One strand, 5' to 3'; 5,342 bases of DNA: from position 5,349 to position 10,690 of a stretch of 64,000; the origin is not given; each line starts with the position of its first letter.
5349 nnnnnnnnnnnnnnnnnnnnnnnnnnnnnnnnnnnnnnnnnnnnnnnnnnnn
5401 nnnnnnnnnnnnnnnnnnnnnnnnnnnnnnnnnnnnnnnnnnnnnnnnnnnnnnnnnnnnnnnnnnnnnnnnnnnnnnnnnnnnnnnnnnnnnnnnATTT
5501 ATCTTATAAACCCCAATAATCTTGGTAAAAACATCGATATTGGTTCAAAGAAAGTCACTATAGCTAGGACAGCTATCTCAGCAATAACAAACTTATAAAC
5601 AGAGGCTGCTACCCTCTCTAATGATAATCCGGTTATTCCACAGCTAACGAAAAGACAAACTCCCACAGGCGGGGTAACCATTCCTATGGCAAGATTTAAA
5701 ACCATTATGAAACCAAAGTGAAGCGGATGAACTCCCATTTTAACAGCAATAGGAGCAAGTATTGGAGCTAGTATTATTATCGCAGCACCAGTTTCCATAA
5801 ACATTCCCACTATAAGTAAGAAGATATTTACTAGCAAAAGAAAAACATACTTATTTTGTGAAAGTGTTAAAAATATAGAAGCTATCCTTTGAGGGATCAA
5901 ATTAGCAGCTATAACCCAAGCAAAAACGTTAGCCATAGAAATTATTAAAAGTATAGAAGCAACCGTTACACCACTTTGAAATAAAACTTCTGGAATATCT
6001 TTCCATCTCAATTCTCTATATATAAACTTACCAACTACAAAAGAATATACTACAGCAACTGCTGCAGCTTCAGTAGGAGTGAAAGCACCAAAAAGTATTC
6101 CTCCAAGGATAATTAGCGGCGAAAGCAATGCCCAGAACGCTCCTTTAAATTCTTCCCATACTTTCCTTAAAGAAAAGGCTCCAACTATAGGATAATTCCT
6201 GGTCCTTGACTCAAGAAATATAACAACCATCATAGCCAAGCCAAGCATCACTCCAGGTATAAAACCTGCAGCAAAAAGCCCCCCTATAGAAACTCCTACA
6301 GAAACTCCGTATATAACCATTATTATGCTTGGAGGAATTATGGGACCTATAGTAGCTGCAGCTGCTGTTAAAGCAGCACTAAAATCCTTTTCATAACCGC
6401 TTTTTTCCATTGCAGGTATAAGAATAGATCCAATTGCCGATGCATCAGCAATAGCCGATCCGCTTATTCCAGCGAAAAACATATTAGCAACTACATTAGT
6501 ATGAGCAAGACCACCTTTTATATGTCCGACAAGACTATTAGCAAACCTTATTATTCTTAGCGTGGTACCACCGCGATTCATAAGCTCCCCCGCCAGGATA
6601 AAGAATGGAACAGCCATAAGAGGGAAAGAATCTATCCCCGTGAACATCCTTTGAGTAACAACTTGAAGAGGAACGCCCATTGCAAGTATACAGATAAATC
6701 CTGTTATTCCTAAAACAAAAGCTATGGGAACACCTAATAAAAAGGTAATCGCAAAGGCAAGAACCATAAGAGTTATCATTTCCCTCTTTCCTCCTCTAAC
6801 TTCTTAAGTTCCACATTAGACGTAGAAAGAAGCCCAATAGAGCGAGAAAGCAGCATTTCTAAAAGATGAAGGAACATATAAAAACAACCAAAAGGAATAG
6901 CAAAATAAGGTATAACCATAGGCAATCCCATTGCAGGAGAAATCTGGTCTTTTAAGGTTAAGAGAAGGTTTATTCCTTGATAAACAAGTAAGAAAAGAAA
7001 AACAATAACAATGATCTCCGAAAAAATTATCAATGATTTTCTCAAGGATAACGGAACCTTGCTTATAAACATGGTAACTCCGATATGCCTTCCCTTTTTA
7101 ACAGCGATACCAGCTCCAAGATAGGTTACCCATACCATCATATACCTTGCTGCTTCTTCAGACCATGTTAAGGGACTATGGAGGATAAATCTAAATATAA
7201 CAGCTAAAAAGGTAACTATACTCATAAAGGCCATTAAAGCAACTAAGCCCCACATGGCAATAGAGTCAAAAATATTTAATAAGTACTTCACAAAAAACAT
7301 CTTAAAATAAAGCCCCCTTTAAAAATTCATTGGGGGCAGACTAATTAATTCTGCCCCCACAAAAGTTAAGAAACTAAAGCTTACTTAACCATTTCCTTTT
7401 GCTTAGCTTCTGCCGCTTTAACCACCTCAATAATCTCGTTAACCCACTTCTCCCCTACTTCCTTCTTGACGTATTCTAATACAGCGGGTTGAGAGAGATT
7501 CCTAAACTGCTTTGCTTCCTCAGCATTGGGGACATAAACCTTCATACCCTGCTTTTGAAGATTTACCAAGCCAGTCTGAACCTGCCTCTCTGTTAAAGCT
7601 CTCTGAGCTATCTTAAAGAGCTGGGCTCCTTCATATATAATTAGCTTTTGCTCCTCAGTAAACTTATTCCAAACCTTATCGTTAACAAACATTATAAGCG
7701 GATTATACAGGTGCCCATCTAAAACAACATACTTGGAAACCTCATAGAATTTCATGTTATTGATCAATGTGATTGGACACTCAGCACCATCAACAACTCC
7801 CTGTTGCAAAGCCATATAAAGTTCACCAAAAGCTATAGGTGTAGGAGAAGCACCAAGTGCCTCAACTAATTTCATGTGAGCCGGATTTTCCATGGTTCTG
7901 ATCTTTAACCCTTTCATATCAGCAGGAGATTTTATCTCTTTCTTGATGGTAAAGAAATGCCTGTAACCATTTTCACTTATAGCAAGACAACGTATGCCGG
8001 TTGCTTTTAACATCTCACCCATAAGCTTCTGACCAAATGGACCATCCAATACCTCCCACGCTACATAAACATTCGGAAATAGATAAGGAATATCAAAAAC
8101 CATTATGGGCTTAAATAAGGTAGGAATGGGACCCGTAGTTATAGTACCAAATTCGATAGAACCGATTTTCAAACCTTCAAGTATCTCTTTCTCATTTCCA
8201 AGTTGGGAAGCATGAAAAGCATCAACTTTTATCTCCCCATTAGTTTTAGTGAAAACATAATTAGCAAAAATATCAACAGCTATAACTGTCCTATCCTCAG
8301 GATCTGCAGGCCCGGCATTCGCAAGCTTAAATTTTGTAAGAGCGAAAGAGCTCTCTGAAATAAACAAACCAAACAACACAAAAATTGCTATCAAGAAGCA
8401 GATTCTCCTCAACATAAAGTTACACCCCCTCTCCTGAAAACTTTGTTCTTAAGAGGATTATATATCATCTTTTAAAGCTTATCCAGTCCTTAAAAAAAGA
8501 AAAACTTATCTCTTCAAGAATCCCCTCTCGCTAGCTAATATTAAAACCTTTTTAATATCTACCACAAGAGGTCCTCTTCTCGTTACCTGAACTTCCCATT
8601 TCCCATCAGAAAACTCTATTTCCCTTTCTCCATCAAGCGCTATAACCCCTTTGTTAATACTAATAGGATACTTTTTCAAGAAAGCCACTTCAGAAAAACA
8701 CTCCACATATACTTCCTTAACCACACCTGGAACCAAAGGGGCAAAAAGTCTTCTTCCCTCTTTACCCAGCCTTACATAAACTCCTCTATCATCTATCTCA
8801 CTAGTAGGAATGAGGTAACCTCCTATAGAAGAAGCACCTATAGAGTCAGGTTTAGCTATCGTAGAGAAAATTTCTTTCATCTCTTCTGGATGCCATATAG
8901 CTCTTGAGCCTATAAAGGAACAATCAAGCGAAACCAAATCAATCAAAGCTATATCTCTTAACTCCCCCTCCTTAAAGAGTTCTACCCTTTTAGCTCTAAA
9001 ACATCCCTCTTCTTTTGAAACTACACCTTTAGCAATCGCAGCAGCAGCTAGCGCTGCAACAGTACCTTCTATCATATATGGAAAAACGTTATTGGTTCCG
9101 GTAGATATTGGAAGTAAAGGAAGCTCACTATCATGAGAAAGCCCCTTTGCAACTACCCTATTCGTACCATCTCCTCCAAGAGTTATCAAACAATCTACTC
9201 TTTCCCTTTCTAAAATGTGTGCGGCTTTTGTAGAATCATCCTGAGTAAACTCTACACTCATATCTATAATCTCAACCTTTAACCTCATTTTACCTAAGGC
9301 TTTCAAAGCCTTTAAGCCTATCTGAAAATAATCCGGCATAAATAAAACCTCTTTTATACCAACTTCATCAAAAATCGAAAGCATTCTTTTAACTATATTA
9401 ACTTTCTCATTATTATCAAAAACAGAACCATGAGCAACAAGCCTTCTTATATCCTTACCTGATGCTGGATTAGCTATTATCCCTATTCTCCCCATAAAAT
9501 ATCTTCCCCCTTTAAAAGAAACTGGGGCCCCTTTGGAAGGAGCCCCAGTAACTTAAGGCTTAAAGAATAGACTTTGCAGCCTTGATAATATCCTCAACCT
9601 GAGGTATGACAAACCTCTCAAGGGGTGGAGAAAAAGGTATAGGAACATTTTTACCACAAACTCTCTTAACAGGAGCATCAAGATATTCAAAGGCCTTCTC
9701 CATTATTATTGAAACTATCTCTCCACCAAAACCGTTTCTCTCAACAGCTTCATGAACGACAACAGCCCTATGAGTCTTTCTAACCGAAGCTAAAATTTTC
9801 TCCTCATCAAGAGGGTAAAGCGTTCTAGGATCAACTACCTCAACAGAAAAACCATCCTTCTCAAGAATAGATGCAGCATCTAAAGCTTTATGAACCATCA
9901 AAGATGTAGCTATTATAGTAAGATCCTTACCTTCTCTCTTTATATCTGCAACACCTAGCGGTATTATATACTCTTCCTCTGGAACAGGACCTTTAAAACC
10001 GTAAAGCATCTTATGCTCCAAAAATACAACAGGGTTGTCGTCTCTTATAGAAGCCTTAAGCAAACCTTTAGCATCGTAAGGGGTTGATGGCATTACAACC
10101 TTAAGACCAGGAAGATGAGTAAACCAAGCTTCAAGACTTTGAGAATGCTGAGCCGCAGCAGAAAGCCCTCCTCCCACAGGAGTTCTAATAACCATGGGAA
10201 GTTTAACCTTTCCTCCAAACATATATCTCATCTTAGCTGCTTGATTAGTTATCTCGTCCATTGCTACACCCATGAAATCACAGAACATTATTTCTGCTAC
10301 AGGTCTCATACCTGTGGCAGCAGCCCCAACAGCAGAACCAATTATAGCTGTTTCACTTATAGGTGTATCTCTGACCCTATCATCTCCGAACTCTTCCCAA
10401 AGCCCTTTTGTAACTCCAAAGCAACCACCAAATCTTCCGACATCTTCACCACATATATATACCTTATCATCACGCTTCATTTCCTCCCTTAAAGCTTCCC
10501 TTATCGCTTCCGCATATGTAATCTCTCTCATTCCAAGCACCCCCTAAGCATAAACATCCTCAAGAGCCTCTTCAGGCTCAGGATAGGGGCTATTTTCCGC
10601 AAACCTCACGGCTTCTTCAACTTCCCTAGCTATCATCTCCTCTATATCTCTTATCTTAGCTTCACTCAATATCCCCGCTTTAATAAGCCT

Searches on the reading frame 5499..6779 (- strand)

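Call 30: search_protein_families(library=pfam, proteins=[window:5499-6779:-], max_evalue=0.00001)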
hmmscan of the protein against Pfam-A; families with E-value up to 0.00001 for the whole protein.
window:5499-6779:- (426 aa): 1 family
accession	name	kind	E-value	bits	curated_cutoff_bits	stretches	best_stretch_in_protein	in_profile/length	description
PF06808.19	DctM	-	2.3e-126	422.4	23.8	1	7-412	2-411/413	Tripartite ATP-independent periplasmic transporter, DctM component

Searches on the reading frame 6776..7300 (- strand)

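Call 30: search_protein_families(library=pfam, proteins=[window:6776-7300:-], max_evalue=0.00001)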
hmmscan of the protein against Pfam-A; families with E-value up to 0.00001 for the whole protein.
window:6776-7300:- (174 aa): 1 family
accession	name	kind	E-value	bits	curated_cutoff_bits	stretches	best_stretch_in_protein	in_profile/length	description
PF04290.18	DctQ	-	1.5e-34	119.2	28.3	1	26-152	1-128/132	Tripartite ATP-independent periplasmic transporters, DctQ component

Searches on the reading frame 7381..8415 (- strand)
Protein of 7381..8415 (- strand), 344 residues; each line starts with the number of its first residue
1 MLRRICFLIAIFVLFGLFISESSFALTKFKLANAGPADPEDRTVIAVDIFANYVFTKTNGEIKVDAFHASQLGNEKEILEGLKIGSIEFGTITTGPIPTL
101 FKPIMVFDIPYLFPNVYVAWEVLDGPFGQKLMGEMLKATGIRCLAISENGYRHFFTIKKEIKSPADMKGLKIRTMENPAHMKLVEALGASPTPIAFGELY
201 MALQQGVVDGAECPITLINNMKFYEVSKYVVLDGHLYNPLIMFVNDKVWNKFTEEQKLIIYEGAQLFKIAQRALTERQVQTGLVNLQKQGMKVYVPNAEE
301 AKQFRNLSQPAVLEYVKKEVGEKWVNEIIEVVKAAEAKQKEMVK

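Call 30: search_protein_families(library=pfam, proteins=[window:7381-8415:-], max_evalue=0.00001)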
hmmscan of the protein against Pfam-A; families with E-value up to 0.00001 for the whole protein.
window:7381-8415:- (344 aa): 1 family
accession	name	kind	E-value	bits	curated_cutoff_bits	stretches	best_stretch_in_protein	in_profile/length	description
PF03480.18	DctP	-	1.4e-79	267.9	23.4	1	40-317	8-284/286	Bacterial extracellular solute-binding protein, family 7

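Call 63: search_solved_structures(query=window:7381-8415:-, max_evalue=1e-10)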
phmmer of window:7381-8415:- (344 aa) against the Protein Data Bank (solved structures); distinct sequences matched with E-value up to 1e-10: 83 (the best 60 are shown).
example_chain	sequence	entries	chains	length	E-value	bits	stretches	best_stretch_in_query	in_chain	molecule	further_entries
4pdh_A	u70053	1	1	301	1.7e-58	201.5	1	44-320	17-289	TRAP dicarboxylate transporter, DctP subunit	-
4p9k_A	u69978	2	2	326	4.8e-55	190.1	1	42-310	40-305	TRAP dicarboxylate transporter, DctP subunit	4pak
4pdd_A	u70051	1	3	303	8.5e-55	189.3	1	44-332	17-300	TRAP dicarboxylate transporter, DctP subunit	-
4p47_A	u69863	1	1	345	2.3e-52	181.3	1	28-337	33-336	TRAP dicarboxylate transporter, DctP subunit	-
4nq8_A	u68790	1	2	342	1.3e-51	178.8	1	45-319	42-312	Putative periplasmic substrate-binding transport protein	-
7bbr_A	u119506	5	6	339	4.1e-47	164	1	45-335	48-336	Putative TRAP transporter solute receptor DctP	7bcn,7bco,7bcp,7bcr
4ngu_A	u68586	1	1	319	2.8e-46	161.3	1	27-335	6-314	TRAP dicarboxylate transporter, DctP subunit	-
2xxk_A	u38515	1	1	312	2.1e-42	148.5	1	33-326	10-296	SIALIC ACID-BINDING PERIPLASMIC PROTEIN SIAP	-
3b50_A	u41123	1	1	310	3.1e-42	148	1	33-327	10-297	Sialic acid-binding periplasmic protein siaP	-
2v4c_A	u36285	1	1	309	3.8e-42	147.7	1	33-326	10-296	SIALIC ACID-BINDING PERIPLASMIC PROTEIN SIAP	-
2wyk_A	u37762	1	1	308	3.8e-42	147.7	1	33-326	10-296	SIALIC ACID-BINDING PERIPLASMIC PROTEIN SIAP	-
2xwv_A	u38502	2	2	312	3.8e-42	147.7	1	33-326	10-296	SIALIC ACID-BINDING PERIPLASMIC PROTEIN SIAP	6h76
2cex_A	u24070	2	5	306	3.9e-42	147.7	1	33-326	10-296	PROTEIN HI0146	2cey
8cp7_A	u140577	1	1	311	7e-42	146.8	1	45-327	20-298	Sialic acid-binding periplasmic protein SiaP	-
2wx9_A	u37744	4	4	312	7.4e-42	146.8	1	45-326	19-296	SIALIC ACID-BINDING PERIPLASMIC PROTEIN SIAP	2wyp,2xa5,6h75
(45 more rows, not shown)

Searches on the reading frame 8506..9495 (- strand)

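Call 30: search_protein_families(library=pfam, proteins=[window:8506-9495:-], max_evalue=0.00001)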
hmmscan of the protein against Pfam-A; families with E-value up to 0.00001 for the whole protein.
window:8506-9495:- (329 aa): 2 families
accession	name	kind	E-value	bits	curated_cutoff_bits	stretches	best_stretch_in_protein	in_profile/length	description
PF00781.29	DAGK_cat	-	5.6e-09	36.1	23.6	1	74-146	33-103/125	Diacylglycerol kinase catalytic domain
PF01513.26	NAD_kinase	-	1.2e-08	35.7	25.5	1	4-141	1-113/130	ATP-NAD kinase N-terminal domain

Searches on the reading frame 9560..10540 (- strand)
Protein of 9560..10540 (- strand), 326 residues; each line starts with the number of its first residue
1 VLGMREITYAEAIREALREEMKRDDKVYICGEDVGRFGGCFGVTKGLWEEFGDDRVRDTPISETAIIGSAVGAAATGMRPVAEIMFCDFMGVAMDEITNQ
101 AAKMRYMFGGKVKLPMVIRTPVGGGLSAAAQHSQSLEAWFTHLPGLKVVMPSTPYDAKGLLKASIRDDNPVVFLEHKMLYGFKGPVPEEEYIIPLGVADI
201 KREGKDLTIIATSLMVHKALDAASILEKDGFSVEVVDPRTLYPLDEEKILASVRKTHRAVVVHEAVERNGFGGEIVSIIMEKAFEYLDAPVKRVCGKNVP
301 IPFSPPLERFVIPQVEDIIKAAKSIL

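Call 30: search_protein_families(library=pfam, proteins=[window:9560-10540:-], max_evalue=0.00001)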
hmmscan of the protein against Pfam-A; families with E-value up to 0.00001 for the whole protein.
window:9560-10540:- (326 aa): 2 families
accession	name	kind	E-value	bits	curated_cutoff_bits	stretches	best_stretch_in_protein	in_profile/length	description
PF02779.29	Transket_pyr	-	1.3e-49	168.6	27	1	6-181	2-173/174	Transketolase, pyrimidine binding domain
PF02780.25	Transketolase_C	-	4.7e-41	140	25.9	1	196-318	1-124/124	Transketolase, C-terminal domain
